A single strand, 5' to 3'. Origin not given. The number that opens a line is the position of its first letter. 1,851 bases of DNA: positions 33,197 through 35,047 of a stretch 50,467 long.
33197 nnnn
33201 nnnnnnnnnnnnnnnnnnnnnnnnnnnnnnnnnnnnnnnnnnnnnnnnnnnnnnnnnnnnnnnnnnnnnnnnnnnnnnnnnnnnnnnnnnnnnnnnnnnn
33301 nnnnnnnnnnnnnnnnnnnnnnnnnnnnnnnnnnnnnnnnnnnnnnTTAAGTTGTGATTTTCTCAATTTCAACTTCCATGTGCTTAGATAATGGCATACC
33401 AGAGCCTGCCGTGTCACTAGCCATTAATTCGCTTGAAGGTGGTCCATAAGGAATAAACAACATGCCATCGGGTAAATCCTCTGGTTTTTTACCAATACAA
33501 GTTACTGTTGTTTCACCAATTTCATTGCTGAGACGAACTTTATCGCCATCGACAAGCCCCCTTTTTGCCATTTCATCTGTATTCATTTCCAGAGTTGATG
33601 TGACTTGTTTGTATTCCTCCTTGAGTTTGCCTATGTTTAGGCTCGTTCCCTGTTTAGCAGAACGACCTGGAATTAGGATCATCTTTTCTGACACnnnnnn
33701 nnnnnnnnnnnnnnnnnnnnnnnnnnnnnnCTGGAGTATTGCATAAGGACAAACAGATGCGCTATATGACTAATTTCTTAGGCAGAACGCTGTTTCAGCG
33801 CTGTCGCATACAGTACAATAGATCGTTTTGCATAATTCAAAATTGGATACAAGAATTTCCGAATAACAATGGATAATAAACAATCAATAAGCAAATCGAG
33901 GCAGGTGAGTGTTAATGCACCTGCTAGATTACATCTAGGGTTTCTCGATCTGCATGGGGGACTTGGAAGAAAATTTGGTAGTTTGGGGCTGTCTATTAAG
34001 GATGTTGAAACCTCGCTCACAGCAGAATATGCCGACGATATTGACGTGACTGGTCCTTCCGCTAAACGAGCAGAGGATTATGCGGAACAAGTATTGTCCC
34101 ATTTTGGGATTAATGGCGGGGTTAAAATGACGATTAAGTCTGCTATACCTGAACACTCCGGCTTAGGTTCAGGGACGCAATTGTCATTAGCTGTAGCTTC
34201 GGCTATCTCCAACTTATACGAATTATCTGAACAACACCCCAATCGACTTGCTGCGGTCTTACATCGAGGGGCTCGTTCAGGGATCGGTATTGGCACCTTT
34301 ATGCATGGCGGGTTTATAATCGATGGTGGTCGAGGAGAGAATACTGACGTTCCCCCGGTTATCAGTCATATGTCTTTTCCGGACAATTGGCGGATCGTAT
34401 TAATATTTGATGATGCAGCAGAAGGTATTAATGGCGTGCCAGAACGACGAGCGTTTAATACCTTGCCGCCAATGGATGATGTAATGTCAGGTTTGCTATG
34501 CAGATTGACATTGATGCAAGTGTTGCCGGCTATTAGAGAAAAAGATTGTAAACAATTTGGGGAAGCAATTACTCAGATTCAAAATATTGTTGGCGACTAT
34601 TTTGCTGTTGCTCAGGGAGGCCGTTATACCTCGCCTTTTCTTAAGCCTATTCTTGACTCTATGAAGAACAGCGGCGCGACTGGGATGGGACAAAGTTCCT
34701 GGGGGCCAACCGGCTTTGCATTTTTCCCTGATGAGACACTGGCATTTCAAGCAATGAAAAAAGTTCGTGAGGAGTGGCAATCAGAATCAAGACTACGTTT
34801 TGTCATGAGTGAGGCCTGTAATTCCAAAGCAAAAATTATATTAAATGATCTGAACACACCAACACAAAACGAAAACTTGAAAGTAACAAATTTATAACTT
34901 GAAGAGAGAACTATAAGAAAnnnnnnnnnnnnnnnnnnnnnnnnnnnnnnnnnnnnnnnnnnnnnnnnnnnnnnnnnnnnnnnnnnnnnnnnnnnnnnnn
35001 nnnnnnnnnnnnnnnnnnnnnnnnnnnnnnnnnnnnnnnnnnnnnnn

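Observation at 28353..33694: Second, archaeal-type and apparently redox-competent formylmethanofuran dehydrogenase module (fwdD-fwdB / fwdA-ftr-fwdC) beside the canonical Fhc cluster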

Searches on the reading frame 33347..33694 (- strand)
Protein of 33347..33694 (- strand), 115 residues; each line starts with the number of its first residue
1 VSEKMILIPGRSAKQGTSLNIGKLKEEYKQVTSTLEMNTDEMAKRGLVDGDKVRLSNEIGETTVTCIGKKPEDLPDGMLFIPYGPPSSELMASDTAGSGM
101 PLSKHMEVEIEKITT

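Call 4: search_protein_families(library=pfam, proteins=[window:33347-33694:-], max_evalue=0.01)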
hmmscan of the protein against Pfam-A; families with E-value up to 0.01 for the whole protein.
window:33347-33694:- (115 aa): 1 family
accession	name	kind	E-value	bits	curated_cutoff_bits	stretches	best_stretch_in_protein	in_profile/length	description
PF01568.27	Molydop_binding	-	9e-12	45.4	26.8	1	5-91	1-93/110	Molydopterin dinucleotide binding domain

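Call 5: search_protein_families(library=ncbifam, proteins=[window:33347-33694:-], max_evalue=0.01)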
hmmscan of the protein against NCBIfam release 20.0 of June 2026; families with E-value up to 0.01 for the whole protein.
window:33347-33694:- (115 aa): 4 families
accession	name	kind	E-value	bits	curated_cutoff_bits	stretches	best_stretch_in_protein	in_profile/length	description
NF042908.1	FMD_DH_FwdD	exception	4.2e-21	75.4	175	1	4-113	2-111/129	tungsten-dependent formylmethanofuran dehydrogenase subunit FwdD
TIGR01706.1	NAPA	equivalog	0.0052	15.1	930.55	1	24-106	736-818/830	periplasmic nitrate reductase subunit alpha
TIGR01701.1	Fdhalpha-like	subfamily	0.0094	14.1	582.15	1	4-111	629-742/744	FdhF/YdeP family oxidoreductase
TIGR03479.1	DMSO_red_II_alp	subfamily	0.0094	14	984.75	1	34-84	812-860/913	molybdopterin-dependent oxidoreductase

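Call 8: search_solved_structures(query=window:33347-33694:-, show_alignments=2, max_evalue=0.01)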
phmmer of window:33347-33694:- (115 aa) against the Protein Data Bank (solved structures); distinct sequences matched with E-value up to 0.01: 5.
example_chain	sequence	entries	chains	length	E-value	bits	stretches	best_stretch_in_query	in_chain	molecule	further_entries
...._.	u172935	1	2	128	3.4e-15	59.4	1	4-113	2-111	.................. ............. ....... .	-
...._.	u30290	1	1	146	9.6e-15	57.9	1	7-112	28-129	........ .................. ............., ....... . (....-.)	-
5t5i_D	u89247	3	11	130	1.4e-13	54.1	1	4-110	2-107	Tungsten formylmethanofuran dehydrogenase subunit fwdD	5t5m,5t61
8rja_D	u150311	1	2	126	2.1e-11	47.2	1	5-108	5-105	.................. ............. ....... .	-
7bkb_J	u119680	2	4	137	5.5e-08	36.2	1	6-113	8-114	Formylmethanofuran dehydrogenase, subunit D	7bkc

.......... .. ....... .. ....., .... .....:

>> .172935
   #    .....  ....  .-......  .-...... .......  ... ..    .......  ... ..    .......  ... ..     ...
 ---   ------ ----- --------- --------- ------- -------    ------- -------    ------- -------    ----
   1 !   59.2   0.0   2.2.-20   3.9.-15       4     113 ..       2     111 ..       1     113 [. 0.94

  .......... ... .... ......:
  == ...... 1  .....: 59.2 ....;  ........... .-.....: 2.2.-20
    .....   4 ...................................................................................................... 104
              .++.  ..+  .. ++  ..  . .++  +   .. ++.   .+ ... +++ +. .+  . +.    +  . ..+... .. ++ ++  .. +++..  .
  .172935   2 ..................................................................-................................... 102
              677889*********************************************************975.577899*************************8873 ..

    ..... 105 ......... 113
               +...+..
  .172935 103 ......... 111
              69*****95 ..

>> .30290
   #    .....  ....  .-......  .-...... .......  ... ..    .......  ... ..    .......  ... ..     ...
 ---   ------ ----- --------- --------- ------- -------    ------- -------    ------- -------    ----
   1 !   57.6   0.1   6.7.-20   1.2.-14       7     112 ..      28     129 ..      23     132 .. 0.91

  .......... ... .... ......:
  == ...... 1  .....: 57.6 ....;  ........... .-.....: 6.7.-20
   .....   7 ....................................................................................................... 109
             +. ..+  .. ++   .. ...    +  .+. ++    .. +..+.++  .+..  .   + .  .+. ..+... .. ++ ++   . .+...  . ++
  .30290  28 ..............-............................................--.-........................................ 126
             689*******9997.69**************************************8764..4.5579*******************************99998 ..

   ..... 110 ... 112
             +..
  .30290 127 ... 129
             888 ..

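Call 59: find_homologous_proteins(query=window:33347-33694:-, max_evalue=0.00001)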
Query window:33347-33694:- (115 aa): 520 proteins with E <= 0.00001 among 524 candidates; the best 120 are listed.
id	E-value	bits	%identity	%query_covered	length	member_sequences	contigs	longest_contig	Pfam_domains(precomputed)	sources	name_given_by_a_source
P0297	4.3e-63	228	92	100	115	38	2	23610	PF01568.28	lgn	-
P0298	1.1e-61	223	90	100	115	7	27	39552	PF01568.28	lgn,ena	-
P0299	5.2e-59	215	88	100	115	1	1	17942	PF01568.28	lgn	-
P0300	8.2e-59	214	88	100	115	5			PF01568.28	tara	tara:strand:- start:428 stop:775 length:348 start_codon:yes stop_codon:yes gene_type:complete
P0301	5.5e-58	212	86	100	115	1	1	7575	PF01568.28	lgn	-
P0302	2.1e-57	210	86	100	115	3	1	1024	PF01568.28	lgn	-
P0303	8.5e-57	208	84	100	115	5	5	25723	PF01568.28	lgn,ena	-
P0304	3.2e-56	206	84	100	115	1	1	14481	PF01568.28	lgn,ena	-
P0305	8.0e-56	205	83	100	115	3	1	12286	PF01568.28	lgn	-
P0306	8.5e-56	204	85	100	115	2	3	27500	PF01568.28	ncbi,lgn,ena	-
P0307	1.5e-55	204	83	100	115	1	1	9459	PF01568.28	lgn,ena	-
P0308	5.6e-55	202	84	98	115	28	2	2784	PF01568.28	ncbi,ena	-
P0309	6.3e-55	202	83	99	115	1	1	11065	PF01568.28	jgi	-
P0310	7.3e-55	201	86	97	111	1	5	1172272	PF01568.28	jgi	jgi:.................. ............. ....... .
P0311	1.2e-54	201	83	100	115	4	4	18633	PF01568.28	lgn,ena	-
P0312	2.0e-54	200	82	98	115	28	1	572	PF01568.28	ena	-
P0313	3.7e-54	199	82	98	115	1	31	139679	PF01568.28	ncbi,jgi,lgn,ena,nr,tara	ncbi:MAG: formylmethanofuran dehydrogenase [Legionellales bacterium]|nr:formylmethanofuran dehydroge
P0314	5.9e-54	199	83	99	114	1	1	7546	PF01568.28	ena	-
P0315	7.4e-54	198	81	98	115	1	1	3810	PF01568.28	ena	-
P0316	9.1e-54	198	82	99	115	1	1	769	PF01568.28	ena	-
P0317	1.0e-53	198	80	100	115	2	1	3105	PF01568.28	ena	-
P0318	1.8e-53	197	81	98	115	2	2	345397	PF01568.28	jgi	jgi:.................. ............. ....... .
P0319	2.4e-53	197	81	98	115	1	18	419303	PF01568.28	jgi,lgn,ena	jgi:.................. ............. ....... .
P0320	2.8e-53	196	82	98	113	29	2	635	PF01568.28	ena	-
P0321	3.4e-53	196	83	97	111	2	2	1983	PF01568.28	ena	-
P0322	5.0e-53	196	79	98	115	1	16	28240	PF01568.28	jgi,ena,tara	jgi:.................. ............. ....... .|tara:strand:+ start:791 stop:1138 length:348 start_co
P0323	7.4e-53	195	82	97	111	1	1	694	PF01568.28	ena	-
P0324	9.3e-53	195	81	98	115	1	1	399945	PF01568.28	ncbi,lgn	-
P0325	9.4e-53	195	79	100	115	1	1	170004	PF01568.28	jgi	jgi:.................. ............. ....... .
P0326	9.5e-53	195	78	98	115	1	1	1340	PF01568.28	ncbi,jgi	-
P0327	1.1e-52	194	83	97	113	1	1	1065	PF01568.28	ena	-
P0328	1.3e-52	194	81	98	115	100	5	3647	PF01568.28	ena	-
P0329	1.4e-52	194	83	97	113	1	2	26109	PF01568.28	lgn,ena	-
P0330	1.8e-52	194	82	98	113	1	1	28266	PF01568.28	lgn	-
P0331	2.1e-52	194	81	98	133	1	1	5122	PF01568.28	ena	-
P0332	2.1e-52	194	83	95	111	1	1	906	PF01568.28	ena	-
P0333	2.2e-52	193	80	100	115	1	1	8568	PF01568.28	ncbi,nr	ncbi:MAG: formylmethanofuran dehydrogenase [Proteobacteria bacterium]|nr:formylmethanofuran dehydrog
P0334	2.3e-52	193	79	98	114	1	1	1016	PF01568.28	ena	-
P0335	3.2e-52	193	80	100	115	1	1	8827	PF01568.28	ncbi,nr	ncbi:MAG: hypothetical protein O7D86_08615 [Proteobacteria bacterium]|nr:hypothetical protein [Pseud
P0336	3.3e-52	193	81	97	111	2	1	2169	PF01568.28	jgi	-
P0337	3.3e-52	193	77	100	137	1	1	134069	PF01568.28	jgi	jgi:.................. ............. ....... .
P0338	3.7e-52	193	81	97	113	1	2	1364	PF01568.28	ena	-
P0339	4.0e-52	193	78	98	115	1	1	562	PF01568.28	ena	-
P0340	4.4e-52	193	82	98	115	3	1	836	PF01568.28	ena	-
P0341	5.9e-52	192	83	95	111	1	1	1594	PF01568.28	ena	-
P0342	6.5e-52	192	78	100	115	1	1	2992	PF01568.28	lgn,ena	-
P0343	6.6e-52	192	80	100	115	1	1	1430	PF01568.28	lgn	-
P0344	9.0e-52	192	83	92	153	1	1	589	PF01568.28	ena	-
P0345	9.1e-52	191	77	100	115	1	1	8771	PF01568.28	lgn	-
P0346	9.4e-52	191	83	97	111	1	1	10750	PF01568.28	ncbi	-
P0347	1.0e-51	191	79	98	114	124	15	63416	PF01568.28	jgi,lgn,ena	jgi:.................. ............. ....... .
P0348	1.2e-51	191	81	95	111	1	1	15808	PF01568.28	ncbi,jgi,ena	-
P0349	2.0e-51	190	83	95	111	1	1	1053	PF01568.28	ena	-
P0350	2.8e-51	190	79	100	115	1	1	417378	PF01568.28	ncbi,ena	-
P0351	3.7e-51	190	81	94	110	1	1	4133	PF01568.28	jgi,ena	-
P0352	6.0e-51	189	77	98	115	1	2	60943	PF01568.28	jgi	-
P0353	6.0e-51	189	80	100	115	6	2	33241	PF01568.28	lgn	-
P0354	1.1e-50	188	77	100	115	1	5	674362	PF01568.28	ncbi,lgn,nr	ncbi:MAG: formylmethanofuran dehydrogenase [Proteobacteria bacterium]|nr:formylmethanofuran dehydrog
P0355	1.3e-50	188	77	99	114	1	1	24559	PF01568.28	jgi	-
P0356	1.5e-50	188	78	100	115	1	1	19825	PF01568.28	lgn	-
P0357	1.7e-50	187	76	99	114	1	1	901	PF01568.28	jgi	jgi:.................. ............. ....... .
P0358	1.8e-50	187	81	96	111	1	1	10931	PF01568.28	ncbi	-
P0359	2.0e-50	187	77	100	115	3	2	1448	PF01568.28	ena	-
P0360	3.3e-50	186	76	99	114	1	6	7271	PF01568.28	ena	-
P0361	4.1e-50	186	77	100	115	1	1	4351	PF01568.28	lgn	-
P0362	4.6e-50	186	77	99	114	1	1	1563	PF01568.28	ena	-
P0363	4.9e-50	186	75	99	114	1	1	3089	PF01568.28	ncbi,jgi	-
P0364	5.0e-50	186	77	98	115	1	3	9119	PF01568.28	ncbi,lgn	-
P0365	5.2e-50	186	77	98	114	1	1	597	PF01568.28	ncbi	-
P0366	5.4e-50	186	79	96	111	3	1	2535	PF01568.28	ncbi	-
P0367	5.5e-50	186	75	98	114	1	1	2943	PF01568.28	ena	-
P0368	5.8e-50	186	82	96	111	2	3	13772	PF01568.28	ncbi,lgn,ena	-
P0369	6.0e-50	186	77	100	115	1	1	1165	PF01568.28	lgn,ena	-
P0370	6.5e-50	186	76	99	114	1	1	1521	PF01568.28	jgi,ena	jgi:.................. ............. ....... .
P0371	6.6e-50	186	83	95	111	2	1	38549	PF01568.28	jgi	jgi:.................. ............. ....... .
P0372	7.3e-50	185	77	100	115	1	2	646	PF01568.28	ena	-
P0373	8.6e-50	185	76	100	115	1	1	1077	PF01568.28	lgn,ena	-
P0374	1.0e-49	185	76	99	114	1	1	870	PF01568.28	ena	-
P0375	1.1e-49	185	76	99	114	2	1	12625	PF01568.28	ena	-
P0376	1.1e-49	185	75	99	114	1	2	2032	PF01568.28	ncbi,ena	-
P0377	1.3e-49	185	81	95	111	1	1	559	PF01568.28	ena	-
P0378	1.3e-49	185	76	98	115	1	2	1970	PF01568.28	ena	-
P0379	1.4e-49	184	76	98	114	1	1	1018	PF01568.28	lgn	-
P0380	1.6e-49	184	75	99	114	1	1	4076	PF01568.28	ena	-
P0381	1.6e-49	184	75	99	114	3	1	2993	PF01568.28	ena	-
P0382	1.8e-49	184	76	99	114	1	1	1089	PF01568.28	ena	-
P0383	1.8e-49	184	75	99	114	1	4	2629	PF01568.28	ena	-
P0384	1.8e-49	184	81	96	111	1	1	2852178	PF01568.28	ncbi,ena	-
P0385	2.5e-49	184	77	100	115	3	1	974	PF01568.28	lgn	-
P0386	2.6e-49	184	76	100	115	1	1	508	PF01568.28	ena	-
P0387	2.7e-49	184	75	99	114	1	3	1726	PF01568.28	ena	-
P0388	2.9e-49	183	80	96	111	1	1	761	PF01568.28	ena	-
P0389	3.0e-49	183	77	100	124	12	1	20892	PF01568.28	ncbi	-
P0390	4.1e-49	183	75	98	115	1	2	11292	PF01568.28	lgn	-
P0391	4.4e-49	183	77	100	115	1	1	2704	PF01568.28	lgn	-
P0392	6.2e-49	182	77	100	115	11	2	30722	PF01568.28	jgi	jgi:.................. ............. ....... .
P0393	8.8e-49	182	79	98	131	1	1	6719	PF01568.28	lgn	-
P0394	1.0e-48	182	77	98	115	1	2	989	PF01568.28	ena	-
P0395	1.1e-48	182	74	98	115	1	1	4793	PF01568.28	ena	-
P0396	1.2e-48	181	80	96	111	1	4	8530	PF01568.28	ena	-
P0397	1.3e-48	181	75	96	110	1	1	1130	PF01568.28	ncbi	-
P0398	1.3e-48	181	78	97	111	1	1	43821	PF01568.28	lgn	-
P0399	1.4e-48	181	75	99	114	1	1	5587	PF01568.28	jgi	jgi:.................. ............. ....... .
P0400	1.8e-48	181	75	98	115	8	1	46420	PF01568.28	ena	-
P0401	1.8e-48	181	75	100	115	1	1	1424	PF01568.28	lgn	-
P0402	2.1e-48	181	76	96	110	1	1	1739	PF01568.28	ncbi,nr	ncbi:MAG: hypothetical protein KAI15_00845 [Gammaproteobacteria bacterium]|nr:hypothetical protein [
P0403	2.2e-48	181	76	98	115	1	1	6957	PF01568.28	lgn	-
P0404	2.3e-48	181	78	100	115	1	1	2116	PF01568.28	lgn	-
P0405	3.1e-48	180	71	99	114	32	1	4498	PF01568.28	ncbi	-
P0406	3.1e-48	180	73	98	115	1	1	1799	PF01568.28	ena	-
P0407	3.3e-48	180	75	98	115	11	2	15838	PF01568.28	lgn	-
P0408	3.5e-48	180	75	100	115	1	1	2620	PF01568.28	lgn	-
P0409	3.5e-48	180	75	99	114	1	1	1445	PF01568.28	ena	-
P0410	3.6e-48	180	79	94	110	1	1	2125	PF01568.28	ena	-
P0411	3.6e-48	180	73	100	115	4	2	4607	PF01568.28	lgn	-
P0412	3.6e-48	180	73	100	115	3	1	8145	PF01568.28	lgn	-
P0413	3.7e-48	180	74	98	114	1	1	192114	PF01568.28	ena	-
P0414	3.7e-48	180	74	98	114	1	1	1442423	PF01568.28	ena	-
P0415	3.8e-48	180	75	98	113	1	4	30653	PF01568.28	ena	-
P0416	3.8e-48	180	80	94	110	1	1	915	PF01568.28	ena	-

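Call 67: predict_structure(alignment_id=A1)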
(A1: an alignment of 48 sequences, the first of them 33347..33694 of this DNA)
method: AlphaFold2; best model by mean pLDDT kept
length: 115 residues; sequences in the alignment: 48
mean_pLDDT: 75.5   pTM: 0.67
mean pLDDT of the five models: 75.5, 74.6, 70.4, 66.6, 65.8
residues with pLDDT >= 90: 26; 70-90: 52; 50-70: 21; < 50: 16
segments of 3 or more residues with pLDDT < 50: 15-21, 95-102
pLDDT, mean of each block of 10 residues (from residue 1): 75 50 59 85 90 90 90 85 77 54 73 79
secondary structure, 60 per line:
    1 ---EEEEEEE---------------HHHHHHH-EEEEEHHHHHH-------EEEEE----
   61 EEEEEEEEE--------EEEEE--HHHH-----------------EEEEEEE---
elements in order: E4-10 H26-32 E34-38 H39-44 E52-56 E61-69 E78-82 H85-88 E106-112

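Call 70: fold_search(model_id=the predicted structure, library=pdb)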
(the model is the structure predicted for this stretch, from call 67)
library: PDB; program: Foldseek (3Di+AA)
matches with E <= 10: 711; with E <= 0.001: 110
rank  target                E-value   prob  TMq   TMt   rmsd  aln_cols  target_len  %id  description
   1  5t61_D                1.3e-10  1.00  0.79  0.71   4.1       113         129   31  TUNGSTEN-CONTAINING FORMYLMETHANOFURAN DEHYDROGENASE FROM METHANOTHERMOBACTER WOLFEII, TRICLINIC FORM AT 2.55 A (released 2016-10-19)
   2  5t5m_D                1.6e-10  1.00  0.79  0.72   4.1       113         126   31  TUNGSTEN-CONTAINING FORMYLMETHANOFURAN DEHYDROGENASE FROM METHANOTHERMOBACTER WOLFEII, TRIGONAL FORM AT 2.5 A. (released 2016-10-19)
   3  5t5i_D                1.8e-10  1.00  0.79  0.70   4.2       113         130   31  TUNGSTEN-CONTAINING FORMYLMETHANOFURAN DEHYDROGENASE FROM METHANOTHERMOBACTER WOLFEII, ORTHORHOMBIC FORM AT 1.9 A (released 2016-10-19)
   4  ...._MODEL_1_A        6.5e-09  1.00  0.73  0.59   4.0       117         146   32  Solution NMR structure of tungsten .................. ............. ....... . from Archaeoglobus fulgidus, Nor (released 2009-05-26)
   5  8rja_J                7.8e-09  1.00  0.78  0.72   3.8       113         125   30  Crystal structure of the F420-reducing formylmethanofuran dehydrogenase complex from the ethanotroph Candidatus Ethano (released 2024-10-02)
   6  8rja_D                1.2e-08  1.00  0.78  0.72   3.8       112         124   30  Crystal structure of the F420-reducing formylmethanofuran dehydrogenase complex from the ethanotroph Candidatus Ethano (released 2024-10-02)
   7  7bkb_J                6.6e-08  1.00  0.76  0.67   4.2       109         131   25  Formate dehydrogenase - heterodisulfide reductase - formylmethanofuran dehydrogenase complex from Methanospirillum hun (released 2021-09-29)
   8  7vw6_A                7.5e-06  1.00  0.71  0.10   4.2       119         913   21  Cryo-EM Structure of Formate Dehydrogenase 1 from Methylorubrum extorquens AM1 (released 2022-06-01)
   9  8j83_A                9.7e-06  1.00  0.58  0.08   3.8        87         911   23  Crystal structure of formate dehydrogenase from Methylorubrum extorquens AM1 (released 2023-10-11)
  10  7di1_A                1.6e-05  1.00  0.63  0.77   2.7       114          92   17  Crystal structure of the rationally designed mkDPBB_sym_86 protein (released 2021-09-29)
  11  8rqz_C                3.1e-05  1.00  0.65  0.09   4.8       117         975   21  Crystal structure of Molybdenum bispyranopterin guanine dinucleotide formate dehydrogenases ForCE1 from Bacillus subti (released 2025-08-06)
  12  4aay_A                5.3e-05  1.00  0.67  0.11   4.7       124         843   22  Crystal Structure of the arsenite oxidase protein complex from Rhizobium species strain NT-26 (released 2012-12-12)
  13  7dg7                  5.6e-05  1.00  0.58  0.75   4.7       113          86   14  DPBB domain of VCP-like ATPase from Methanopyrus kandleri (released 2021-09-29)
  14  1dmr                  6.0e-05  1.00  0.69  0.12   4.7       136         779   16  OXIDIZED DMSO REDUCTASE FROM RHODOBACTER CAPSULATUS (released 1998-03-18)
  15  8r3a_A                6.0e-05  1.00  0.66  0.11   4.8       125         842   22  NT-26 Arsenite oxidase B F108C-G123C (released 2025-05-21)
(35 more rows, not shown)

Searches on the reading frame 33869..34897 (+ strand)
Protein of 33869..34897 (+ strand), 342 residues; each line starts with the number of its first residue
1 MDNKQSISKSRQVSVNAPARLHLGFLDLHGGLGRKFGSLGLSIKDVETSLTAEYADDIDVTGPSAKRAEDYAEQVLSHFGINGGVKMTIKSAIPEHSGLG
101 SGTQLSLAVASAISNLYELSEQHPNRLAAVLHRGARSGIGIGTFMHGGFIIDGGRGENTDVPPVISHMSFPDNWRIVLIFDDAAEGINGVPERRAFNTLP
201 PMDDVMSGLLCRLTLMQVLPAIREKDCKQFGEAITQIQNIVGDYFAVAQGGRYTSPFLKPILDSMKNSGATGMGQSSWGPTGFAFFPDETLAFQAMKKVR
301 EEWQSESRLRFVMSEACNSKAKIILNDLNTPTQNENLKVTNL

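Call 16: search_protein_families(library=ncbifam, proteins=[window:33869-34897:+], max_evalue=0.00001)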
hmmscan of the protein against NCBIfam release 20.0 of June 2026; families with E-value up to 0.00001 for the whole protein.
window:33869-34897:+ (342 aa): 4 families
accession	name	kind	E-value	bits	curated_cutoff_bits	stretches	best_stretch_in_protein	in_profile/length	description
NF040726.1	BetaRFA-P_synth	equivalog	3.6e-59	200.5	328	1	14-319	2-323/327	beta-ribofuranosylaminobenzene 5'-phosphate synthase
TIGR00144.1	beta_RFAP_syn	subfamily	6.2e-49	167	113.5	1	15-323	3-323/325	beta-ribofuranosylaminobenzene 5'-phosphate synthase family protein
NF002288.1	PRK01212.1-4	equivalog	1e-08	34.6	194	1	69-122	61-114/303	homoserine kinase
TIGR01920.1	Shik_kin_archae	equivalog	2.1e-07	30.6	126.85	0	66-122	51-107/266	shikimate kinase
